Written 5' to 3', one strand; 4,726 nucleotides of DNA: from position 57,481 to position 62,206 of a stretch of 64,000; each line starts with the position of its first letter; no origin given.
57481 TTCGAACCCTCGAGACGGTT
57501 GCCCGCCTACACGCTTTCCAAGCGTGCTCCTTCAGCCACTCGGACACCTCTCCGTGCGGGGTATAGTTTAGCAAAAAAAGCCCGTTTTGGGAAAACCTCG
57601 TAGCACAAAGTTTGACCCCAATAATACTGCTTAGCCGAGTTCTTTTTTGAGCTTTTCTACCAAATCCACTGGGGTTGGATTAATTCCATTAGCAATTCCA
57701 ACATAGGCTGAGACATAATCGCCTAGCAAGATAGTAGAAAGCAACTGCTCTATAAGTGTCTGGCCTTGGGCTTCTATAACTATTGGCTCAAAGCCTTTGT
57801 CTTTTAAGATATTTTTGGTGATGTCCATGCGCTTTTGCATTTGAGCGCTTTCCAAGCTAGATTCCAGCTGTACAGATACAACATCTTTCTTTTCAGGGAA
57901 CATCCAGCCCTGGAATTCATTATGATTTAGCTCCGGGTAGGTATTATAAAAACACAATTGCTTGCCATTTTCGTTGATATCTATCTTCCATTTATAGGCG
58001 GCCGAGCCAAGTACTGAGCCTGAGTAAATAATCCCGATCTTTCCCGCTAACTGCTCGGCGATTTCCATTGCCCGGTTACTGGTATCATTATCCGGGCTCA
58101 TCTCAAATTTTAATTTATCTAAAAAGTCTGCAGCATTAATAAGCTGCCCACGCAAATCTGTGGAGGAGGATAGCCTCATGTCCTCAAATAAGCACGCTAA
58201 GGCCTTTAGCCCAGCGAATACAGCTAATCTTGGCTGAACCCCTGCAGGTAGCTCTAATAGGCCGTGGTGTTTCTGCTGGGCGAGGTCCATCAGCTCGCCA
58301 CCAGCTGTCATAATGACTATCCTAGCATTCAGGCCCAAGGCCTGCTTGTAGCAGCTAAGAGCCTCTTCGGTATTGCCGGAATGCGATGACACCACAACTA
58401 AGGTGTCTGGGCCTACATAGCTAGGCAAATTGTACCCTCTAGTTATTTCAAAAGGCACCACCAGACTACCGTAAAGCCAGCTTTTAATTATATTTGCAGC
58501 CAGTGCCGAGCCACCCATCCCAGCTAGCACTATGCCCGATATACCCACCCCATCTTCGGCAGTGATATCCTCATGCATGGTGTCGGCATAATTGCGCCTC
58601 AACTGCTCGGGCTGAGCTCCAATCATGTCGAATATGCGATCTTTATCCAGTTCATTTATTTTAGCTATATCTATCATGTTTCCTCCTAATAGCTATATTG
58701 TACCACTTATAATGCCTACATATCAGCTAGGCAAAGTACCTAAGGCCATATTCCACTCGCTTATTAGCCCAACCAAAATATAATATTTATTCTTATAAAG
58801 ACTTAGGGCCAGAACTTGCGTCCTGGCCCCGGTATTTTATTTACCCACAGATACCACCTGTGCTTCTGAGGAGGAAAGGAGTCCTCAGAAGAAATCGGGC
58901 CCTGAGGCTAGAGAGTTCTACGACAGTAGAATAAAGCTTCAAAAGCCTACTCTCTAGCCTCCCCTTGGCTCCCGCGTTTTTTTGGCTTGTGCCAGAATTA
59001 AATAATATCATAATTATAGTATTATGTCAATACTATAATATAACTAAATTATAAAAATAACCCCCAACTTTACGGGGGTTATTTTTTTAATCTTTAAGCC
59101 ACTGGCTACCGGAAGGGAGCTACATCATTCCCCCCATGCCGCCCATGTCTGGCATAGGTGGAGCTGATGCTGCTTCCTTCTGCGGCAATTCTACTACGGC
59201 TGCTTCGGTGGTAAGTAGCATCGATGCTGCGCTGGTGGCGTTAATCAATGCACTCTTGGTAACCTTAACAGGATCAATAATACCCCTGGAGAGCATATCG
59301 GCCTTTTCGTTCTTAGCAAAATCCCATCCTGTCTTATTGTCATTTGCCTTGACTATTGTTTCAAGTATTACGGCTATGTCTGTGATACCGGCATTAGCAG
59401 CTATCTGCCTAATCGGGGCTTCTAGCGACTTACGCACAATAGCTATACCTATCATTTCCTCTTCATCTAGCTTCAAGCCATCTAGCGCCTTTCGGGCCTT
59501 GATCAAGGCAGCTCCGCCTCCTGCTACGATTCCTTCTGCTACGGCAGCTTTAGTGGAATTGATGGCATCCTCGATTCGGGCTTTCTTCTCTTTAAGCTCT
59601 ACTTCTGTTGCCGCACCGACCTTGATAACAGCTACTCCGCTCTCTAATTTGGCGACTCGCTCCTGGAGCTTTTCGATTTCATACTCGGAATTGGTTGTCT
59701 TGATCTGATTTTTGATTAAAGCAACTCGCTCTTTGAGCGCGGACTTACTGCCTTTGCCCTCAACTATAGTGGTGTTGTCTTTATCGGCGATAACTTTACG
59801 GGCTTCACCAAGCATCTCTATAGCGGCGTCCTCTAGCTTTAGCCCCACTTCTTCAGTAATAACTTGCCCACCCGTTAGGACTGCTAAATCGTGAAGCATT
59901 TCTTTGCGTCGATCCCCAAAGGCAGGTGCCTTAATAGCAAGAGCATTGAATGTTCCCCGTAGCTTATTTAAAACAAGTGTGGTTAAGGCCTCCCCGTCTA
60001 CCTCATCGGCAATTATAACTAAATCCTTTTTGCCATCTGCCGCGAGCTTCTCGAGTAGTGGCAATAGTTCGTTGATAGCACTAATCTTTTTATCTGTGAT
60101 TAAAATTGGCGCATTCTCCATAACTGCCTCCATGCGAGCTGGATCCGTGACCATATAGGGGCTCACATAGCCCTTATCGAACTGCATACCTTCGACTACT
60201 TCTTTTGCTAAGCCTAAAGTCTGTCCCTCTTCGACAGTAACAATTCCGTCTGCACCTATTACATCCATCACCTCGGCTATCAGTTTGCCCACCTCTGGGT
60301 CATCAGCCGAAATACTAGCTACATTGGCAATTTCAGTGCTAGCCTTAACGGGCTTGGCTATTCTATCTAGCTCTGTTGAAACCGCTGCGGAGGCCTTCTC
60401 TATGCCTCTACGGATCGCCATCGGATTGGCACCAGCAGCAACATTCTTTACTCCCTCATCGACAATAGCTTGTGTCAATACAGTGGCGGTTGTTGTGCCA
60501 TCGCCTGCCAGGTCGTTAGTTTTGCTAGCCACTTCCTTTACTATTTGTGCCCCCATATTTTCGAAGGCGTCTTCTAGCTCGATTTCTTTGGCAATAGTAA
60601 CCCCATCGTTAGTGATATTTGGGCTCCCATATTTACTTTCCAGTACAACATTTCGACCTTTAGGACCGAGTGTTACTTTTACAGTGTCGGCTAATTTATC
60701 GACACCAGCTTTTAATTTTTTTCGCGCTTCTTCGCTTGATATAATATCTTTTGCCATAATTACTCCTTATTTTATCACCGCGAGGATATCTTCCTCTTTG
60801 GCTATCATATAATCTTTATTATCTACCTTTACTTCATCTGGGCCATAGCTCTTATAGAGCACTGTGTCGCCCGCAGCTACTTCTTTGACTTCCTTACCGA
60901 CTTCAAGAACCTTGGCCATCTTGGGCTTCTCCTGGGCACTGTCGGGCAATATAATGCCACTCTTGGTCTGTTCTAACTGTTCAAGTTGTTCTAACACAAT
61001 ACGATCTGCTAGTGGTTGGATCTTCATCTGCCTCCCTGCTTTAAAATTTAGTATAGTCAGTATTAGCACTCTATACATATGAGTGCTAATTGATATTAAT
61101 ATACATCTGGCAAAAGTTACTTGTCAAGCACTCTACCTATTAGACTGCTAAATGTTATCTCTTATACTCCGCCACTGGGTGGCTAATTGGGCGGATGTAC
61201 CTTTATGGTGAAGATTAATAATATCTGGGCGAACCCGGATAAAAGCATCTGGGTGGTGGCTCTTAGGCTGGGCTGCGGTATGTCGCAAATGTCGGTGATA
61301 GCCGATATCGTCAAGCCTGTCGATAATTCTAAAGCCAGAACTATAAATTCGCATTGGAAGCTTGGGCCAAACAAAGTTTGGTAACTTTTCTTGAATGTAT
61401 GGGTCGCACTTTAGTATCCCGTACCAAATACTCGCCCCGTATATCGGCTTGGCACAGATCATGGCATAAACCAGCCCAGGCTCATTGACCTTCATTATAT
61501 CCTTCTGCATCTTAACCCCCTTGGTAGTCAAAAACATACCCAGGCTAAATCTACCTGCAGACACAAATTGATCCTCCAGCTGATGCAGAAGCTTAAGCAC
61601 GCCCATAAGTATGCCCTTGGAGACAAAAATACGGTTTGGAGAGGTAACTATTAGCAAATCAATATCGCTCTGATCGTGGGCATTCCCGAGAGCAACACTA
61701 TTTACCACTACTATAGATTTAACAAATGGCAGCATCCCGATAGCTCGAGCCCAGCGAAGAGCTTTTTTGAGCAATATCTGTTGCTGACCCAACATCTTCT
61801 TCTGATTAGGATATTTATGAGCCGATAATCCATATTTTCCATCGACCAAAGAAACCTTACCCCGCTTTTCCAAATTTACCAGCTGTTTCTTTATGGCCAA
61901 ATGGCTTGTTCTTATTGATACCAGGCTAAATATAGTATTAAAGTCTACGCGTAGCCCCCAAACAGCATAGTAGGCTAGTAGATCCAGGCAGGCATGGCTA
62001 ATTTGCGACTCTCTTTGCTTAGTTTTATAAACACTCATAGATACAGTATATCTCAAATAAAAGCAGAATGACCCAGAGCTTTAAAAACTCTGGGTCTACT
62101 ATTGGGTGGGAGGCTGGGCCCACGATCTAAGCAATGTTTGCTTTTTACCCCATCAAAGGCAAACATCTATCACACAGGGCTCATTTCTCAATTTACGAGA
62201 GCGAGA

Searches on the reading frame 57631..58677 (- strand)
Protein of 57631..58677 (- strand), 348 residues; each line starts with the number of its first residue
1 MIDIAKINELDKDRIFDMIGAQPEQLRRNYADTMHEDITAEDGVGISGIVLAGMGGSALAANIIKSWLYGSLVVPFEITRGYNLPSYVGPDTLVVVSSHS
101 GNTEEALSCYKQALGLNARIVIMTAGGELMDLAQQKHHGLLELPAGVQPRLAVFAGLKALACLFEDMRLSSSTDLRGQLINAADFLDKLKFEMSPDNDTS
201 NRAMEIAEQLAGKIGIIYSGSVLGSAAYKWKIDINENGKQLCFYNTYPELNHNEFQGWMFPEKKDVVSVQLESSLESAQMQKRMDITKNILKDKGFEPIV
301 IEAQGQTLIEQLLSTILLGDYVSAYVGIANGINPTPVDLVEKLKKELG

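Call 11: search_protein_families(library=ncbifam, proteins=[window:57631-58677:-], max_evalue=0.00001)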
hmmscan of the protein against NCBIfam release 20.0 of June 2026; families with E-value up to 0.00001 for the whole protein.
window:57631-58677:- (348 aa): 6 families
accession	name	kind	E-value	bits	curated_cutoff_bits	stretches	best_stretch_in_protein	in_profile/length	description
NF006425.0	PRK08674.1-5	equivalog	4e-79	266.1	471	1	3-347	7-353/358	bifunctional phosphoglucose/phosphomannose isomerase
NF006426.0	PRK08674.1-6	subfamily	7.6e-79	265.1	295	1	5-347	6-349/354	bifunctional phosphoglucose/phosphomannose isomerase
NF006423.0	PRK08674.1-2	equivalog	9.2e-68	228.5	254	1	38-347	19-316/317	bifunctional phosphoglucose/phosphomannose isomerase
TIGR02128.1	G6PI_arch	equivalog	7e-63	212.4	213.9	1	40-347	20-307/308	bifunctional phosphoglucose/phosphomannose isomerase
NF006424.0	PRK08674.1-3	equivalog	2.5e-45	155.4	730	1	7-347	12-352/355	bifunctional phosphoglucose/phosphomannose isomerase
NF006422.0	PRK08674.1-1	subfamily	1.1e-32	113.7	317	1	47-274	26-234/302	bifunctional phosphoglucose/phosphomannose isomerase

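Call 12: find_related_loci(query=window:57631-58677:-, collection=genome_contigs, flank=6000)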
Query window:57631-58677:- (348 aa) in genome_contigs; peptide patterns used: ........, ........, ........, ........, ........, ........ (x = any residue, [..] = any of these).
53 stretches matched a pattern; 7 encode a relative of the query (tblastn E <= 1e-3); 7 distinct loci.
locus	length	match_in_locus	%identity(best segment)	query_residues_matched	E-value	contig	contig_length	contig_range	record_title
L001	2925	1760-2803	77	1-347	0e+0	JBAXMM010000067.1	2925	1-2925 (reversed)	MAG: bacterium isolate ELA453 MAG453_67, whole genome shotgun sequence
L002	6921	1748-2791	77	1-347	0e+0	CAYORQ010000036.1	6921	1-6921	MAG TPA_asm: uncultured Candidatus Saccharibacteria bacterium isolate binchicken_co321_112 genome assembly, contig: NODE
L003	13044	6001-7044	76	1-347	0e+0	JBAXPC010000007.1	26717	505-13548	MAG: bacterium isolate ELA521 MAG521_7, whole genome shotgun sequence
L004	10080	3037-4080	77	1-348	0e+0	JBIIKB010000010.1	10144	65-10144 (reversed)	MAG: Candidatus Saccharimonadia bacterium isolate ME2001-10-09pf_3300042861_group1_bin39 Rohwer_bin1541_scaffold_4385_c2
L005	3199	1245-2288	76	1-348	0e+0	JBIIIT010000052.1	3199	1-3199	MAG: Candidatus Saccharimonadia bacterium isolate ME2001-09-10pf_3300042914_group1_bin219 Rohwer_bin1540_scaffold_55637_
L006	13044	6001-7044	76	1-348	0e+0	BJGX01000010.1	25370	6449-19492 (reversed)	Candidatus Saccharibacteria bacterium LBMAG_Ca.Saccharibacteria_epi.bin1 DNA, sequence10, whole genome shotgun sequence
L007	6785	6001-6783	77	1-260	5e-140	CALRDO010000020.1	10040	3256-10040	MAG: Patescibacteria group bacterium UBA4664 isolate TH-Jun18-49 genome assembly, contig: TH-Jun18-C15177, whole genome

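Call 37: find_homologous_proteins(query=window:57631-58677:-, max_evalue=1e-60)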
Query window:57631-58677:- (348 aa): 4720 proteins with E <= 1e-60 among 8000 candidates; the best 120 are listed.
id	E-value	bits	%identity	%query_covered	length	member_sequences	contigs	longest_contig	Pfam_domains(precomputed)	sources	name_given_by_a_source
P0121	3.9e-226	767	100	100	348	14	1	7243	PF01380.28,PF10432.15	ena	-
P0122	1.6e-181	621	79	100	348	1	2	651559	PF01380.28,PF10432.15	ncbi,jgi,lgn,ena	jgi:glucose/mannose-6-phosphate isomerase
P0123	6.1e-180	616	77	100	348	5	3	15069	PF01380.28,PF10432.15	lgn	-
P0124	2.0e-178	611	78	100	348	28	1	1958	PF01380.28,PF10432.15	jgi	jgi:glucose/mannose-6-phosphate isomerase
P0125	7.6e-178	609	78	96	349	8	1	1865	PF01380.28,PF10432.15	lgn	-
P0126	1.9e-177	607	77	100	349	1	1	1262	PF01380.28,PF10432.15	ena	-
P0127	3.3e-177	607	78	96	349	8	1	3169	PF01380.28,PF10432.15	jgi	-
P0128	2.2e-176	604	77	95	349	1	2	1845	PF01380.28,PF10432.15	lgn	-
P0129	7.4e-176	602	76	100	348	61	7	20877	PF01380.28,PF10432.15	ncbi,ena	-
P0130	2.1e-175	601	76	100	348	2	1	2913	PF01380.28,PF10432.15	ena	-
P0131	2.8e-175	600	76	100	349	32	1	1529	PF01380.28,PF10432.15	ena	-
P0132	1.5e-174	598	76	100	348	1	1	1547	PF01380.28,PF10432.15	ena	-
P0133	7.9e-174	595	76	100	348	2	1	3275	PF01380.28,PF10432.15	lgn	-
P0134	9.2e-174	595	76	100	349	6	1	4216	PF01380.28,PF10432.15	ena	-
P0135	9.1e-173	592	76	100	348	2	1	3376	PF01380.28,PF10432.15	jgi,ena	jgi:glucose/mannose-6-phosphate isomerase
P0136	1.8e-169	581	73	100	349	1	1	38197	PF01380.28,PF10432.15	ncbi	-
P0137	2.3e-169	581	72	100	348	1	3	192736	PF01380.28,PF10432.15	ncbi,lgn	-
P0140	1.2e-168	578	73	100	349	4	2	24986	PF01380.28,PF10432.15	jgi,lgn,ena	-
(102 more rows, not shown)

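Call 38: find_encoding_contigs(protein=P0121, flank=2500, max_places=6)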
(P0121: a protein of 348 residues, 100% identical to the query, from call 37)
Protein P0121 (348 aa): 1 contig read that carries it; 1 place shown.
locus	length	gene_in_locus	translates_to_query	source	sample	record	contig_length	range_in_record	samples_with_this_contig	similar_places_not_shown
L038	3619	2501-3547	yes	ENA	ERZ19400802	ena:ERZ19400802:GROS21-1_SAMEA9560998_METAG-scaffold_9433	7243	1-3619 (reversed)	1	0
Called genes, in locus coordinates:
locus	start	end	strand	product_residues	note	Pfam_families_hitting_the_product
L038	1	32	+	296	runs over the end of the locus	-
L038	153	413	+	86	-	PF00166:Cpn10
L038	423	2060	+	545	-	PF00118:Cpn60_TCP1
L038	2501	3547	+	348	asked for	PF01380:SIS (weak), PF10432:bact-PGI_C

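Call 39: find_encoding_contigs(protein=P0122, flank=2500, max_places=4)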
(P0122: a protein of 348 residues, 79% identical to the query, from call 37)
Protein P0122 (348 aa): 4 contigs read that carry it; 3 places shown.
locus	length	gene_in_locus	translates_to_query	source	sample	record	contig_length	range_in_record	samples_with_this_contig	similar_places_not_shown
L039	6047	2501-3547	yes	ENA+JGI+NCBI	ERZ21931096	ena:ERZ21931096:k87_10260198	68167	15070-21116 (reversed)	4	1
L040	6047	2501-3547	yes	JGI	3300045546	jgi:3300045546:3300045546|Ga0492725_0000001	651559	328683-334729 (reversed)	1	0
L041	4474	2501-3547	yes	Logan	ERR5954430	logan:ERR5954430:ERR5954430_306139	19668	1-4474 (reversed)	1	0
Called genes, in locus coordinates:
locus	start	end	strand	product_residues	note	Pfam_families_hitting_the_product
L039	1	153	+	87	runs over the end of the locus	-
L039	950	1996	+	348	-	PF01145:Band_7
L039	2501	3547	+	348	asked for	PF01380:SIS (weak), PF10432:bact-PGI_C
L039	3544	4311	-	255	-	-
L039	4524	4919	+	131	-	PF12036:DUF3522 (faint)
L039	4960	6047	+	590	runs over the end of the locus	PF01432:Peptidase_M3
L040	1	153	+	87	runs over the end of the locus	-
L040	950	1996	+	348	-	PF01145:Band_7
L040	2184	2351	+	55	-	-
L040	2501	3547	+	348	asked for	PF01380:SIS (weak), PF10432:bact-PGI_C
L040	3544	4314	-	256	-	-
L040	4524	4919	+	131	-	PF12036:DUF3522 (faint)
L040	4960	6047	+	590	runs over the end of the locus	PF01432:Peptidase_M3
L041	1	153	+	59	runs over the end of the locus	-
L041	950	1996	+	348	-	PF01145:Band_7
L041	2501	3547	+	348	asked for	PF01380:SIS (weak), PF10432:bact-PGI_C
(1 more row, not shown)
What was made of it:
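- DUF3522 and M3 follow the tRNA directly in L040 (call 39).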

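Call 40: find_encoding_contigs(protein=P0137, flank=2500, max_places=4)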
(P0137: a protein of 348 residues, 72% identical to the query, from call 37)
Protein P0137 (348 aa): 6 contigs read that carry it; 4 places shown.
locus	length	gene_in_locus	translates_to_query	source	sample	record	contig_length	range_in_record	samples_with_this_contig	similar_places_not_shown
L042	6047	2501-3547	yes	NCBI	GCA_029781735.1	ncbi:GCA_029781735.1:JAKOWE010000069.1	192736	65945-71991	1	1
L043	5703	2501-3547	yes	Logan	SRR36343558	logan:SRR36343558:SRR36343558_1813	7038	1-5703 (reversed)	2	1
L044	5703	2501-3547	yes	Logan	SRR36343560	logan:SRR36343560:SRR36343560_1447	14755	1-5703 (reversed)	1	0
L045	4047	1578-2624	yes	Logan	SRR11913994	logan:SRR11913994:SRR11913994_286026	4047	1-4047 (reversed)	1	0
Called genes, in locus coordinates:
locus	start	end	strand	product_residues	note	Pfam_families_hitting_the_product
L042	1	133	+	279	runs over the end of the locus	-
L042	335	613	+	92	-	-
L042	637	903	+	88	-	-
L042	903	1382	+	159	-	-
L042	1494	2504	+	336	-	PF01636:APH (weak)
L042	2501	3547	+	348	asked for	PF01380:SIS (weak), PF10432:bact-PGI_C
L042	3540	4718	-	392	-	-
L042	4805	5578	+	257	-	-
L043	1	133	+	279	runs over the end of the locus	-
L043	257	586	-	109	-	-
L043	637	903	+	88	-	-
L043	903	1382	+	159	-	-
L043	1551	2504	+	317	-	PF01636:APH (weak)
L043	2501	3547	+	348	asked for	PF01380:SIS (weak), PF10432:bact-PGI_C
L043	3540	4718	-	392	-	-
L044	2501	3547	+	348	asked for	PF01380:SIS (weak), PF10432:bact-PGI_C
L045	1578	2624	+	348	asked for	PF01380:SIS (weak), PF10432:bact-PGI_C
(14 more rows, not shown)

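Call 45: search_protein_families(library=pfam, proteins=[L002:4576-5697:-, L002:5820-6728:+, L002:2801-3349:+, L002:3376-4020:+, L003:8427-9152:-, L040:3544-4314:-, L042:3540-4718:-, L042:4805-5578:+], max_evalue=0.001)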
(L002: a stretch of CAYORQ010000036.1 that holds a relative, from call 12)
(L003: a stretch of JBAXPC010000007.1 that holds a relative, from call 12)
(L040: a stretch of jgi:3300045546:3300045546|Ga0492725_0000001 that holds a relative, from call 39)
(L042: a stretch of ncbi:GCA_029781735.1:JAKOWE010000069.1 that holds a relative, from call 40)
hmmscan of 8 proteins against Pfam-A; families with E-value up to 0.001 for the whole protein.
L002:4576-5697:- (373 aa): 0 families

L002:5820-6728:+ (302 aa): 0 families

L002:2801-3349:+ (182 aa): 0 families

L002:3376-4020:+ (214 aa): 0 families

L003:8427-9152:- (241 aa): 1 family
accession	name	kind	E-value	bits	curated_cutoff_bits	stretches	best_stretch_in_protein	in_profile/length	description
PF01066.26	CDP-OH_P_transf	-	1.2e-09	39.1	22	1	75-205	5-138/152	CDP-alcohol phosphatidyltransferase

L040:3544-4314:- (256 aa): 0 families

L042:3540-4718:- (392 aa): 0 families

L042:4805-5578:+ (257 aa): 0 families

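Call 58: find_encoding_contigs(protein=P0136, flank=4500, max_places=4)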
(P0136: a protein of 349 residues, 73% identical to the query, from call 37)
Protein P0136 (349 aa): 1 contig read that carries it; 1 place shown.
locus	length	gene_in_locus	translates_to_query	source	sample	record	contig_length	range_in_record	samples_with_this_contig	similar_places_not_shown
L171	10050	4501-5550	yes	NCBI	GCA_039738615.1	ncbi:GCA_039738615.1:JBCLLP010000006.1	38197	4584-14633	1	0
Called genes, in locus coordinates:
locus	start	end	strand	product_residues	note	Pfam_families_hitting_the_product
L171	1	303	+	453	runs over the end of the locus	PF02878:PGM_PMM_I, PF02879:PGM_PMM_II, PF02880:PGM_PMM_III, PF00408:PGM_PMM_IV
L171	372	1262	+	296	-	-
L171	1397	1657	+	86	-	PF00166:Cpn10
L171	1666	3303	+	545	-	PF00118:Cpn60_TCP1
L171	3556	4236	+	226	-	-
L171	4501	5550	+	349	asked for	PF01380:SIS (faint), PF10432:bact-PGI_C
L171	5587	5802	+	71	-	-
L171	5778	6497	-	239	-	PF13529:Peptidase_C39_2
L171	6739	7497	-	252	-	PF04402:SIMPL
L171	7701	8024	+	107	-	-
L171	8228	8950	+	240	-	PF00702:Hydrolase, PF08282:Hydrolase_3 (faint), PF12710:HAD, PF13419:HAD_2 (weak)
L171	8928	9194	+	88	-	-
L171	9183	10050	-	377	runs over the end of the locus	PF07995:GSDH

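Call 59: find_encoding_contigs(protein=P0140, flank=4500, max_places=4)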
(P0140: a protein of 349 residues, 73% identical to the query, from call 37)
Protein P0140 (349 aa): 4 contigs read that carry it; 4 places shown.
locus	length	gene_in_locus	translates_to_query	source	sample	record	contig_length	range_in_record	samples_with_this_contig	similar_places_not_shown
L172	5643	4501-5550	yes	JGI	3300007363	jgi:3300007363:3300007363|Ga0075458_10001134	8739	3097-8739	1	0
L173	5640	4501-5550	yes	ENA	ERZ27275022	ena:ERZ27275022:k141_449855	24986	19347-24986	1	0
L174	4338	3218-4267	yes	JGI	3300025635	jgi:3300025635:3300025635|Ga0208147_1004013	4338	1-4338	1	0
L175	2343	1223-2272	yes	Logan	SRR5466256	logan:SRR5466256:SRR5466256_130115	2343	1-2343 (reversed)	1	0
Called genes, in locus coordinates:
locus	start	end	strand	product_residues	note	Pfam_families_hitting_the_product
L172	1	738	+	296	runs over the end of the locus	-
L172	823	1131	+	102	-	PF00166:Cpn10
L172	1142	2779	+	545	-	PF00118:Cpn60_TCP1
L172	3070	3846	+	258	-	-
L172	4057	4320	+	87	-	-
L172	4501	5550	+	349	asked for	PF01380:SIS, PF10432:bact-PGI_C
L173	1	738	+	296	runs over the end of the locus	-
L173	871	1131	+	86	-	PF00166:Cpn10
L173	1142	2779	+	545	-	PF00118:Cpn60_TCP1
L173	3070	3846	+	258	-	-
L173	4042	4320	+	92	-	-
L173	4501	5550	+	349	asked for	PF01380:SIS, PF10432:bact-PGI_C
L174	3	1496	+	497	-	?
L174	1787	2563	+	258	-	-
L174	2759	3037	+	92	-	-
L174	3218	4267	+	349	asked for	PF01380:SIS, PF10432:bact-PGI_C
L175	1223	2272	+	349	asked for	PF01380:SIS, PF10432:bact-PGI_C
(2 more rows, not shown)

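Call 94: search_protein_families(library=phrogs, proteins=[L002:4576-5697:-, L002:5820-6728:+, L171:5778-6497:-, L040:3544-4314:-, L042:3540-4718:-, L042:4805-5578:+], max_evalue=0.001)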
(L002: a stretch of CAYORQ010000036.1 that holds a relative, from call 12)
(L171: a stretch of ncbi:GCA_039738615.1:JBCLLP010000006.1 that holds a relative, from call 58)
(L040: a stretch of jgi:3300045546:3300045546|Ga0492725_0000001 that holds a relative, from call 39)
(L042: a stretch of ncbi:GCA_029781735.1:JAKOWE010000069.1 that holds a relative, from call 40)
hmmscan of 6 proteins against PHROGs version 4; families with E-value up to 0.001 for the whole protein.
L002:4576-5697:- (373 aa): 0 families

L002:5820-6728:+ (302 aa): 0 families

L171:5778-6497:- (239 aa): 0 families

L040:3544-4314:- (256 aa): 0 families

L042:3540-4718:- (392 aa): 0 families

L042:4805-5578:+ (257 aa): 0 families

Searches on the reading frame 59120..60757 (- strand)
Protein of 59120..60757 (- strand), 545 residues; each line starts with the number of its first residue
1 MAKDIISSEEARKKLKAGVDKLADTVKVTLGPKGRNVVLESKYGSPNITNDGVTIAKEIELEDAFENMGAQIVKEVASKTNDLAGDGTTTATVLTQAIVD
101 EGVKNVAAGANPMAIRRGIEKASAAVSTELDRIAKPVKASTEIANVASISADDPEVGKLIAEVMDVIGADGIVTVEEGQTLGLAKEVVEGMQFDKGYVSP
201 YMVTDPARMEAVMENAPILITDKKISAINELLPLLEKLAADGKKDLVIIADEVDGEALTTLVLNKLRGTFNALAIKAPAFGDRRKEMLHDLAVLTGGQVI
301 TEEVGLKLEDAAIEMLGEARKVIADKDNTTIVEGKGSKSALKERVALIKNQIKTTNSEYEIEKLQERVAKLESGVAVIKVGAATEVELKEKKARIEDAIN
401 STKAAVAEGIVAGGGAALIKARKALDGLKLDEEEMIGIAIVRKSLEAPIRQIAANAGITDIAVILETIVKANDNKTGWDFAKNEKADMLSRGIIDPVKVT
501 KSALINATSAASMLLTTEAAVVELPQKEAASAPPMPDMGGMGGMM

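Call 11: search_protein_families(library=ncbifam, proteins=[window:59120-60757:-], max_evalue=0.00001)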
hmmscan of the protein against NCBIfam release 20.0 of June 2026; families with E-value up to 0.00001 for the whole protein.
window:59120-60757:- (545 aa): 19 families
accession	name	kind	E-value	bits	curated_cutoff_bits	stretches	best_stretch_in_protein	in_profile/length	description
NF000592.1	PRK00013.1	subfamily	8.4e-228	757.1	397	1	2-525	1-524/524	chaperonin GroEL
TIGR02348.1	GroEL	equivalog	3.2e-225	748.6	582.1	1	2-526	1-525/526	chaperonin GroEL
NF009487.0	PRK12849.1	subfamily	3.6e-222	738.4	352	1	1-543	1-542/543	chaperonin GroEL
NF009488.0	PRK12850.1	subfamily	1.3e-219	730.2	475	1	1-541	2-542/544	chaperonin GroEL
NF009489.0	PRK12851.1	subfamily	1e-218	727.2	464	1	1-534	2-534/541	chaperonin GroEL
NF010704.0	PRK14104.1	subfamily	4e-196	652.5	1041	1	2-544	3-544/546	chaperonin GroEL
NF038369.1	GroEL3_Chlamy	exception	6.4e-74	249.4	600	1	7-518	8-503/506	variant chaperonin GroEL3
NF038370.1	GroEL2_Chlamy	exception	5.5e-51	173.8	600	1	26-517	26-515/533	variant chaperonin GroEL2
NF041082.2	thermosome_alpha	equivalog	1.1e-28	100.4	450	2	13-177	20-181/519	thermosome subunit alpha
NF041083.2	thermosome_beta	equivalog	9.1e-28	97.5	400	2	17-177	24-181/520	thermosome subunit beta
TIGR02339.1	thermosome_arch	subfamily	1.5e-26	93.3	671.1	2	11-157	17-161/521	thermosome subunit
TIGR02345.1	chap_CCT_eta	equivalog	3e-22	78.6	669.2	2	19-139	27-142/523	T-complex protein 1 subunit eta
TIGR02342.1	chap_CCT_delta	equivalog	9.9e-19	67.2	695.35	2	19-146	18-141/517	T-complex protein 1 subunit delta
TIGR02343.1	chap_CCT_epsi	equivalog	1.3e-18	67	710.5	1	10-144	27-157/532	T-complex protein 1 subunit epsilon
TIGR02341.1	chap_CCT_beta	equivalog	1.1e-17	63.9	522.15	1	9-132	13-134/519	T-complex protein 1 subunit beta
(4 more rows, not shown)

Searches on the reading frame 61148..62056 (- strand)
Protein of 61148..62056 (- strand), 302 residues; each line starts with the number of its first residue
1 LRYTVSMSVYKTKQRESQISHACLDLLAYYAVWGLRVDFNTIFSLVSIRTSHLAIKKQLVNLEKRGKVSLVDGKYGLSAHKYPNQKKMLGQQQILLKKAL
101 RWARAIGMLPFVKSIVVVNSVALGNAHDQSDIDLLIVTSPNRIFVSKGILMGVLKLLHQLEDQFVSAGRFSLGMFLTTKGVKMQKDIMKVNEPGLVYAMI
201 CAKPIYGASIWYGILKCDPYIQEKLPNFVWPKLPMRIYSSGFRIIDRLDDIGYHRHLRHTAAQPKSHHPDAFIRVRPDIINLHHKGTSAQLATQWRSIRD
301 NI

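Call 11: search_protein_families(library=ncbifam, proteins=[window:61148-62056:-], max_evalue=0.00001)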
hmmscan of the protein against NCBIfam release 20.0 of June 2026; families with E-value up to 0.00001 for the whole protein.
window:61148-62056:- (302 aa): 0 families

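Call 45: search_protein_families(library=pfam, proteins=[window:61148-62056:-], max_evalue=0.001)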
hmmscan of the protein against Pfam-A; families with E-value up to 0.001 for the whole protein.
window:61148-62056:- (302 aa): 1 family
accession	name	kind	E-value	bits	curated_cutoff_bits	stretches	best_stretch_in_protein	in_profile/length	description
PF01909.29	NTP_transf_2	-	4.8e-05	24.1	21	1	110-153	13-57/93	Nucleotidyltransferase domain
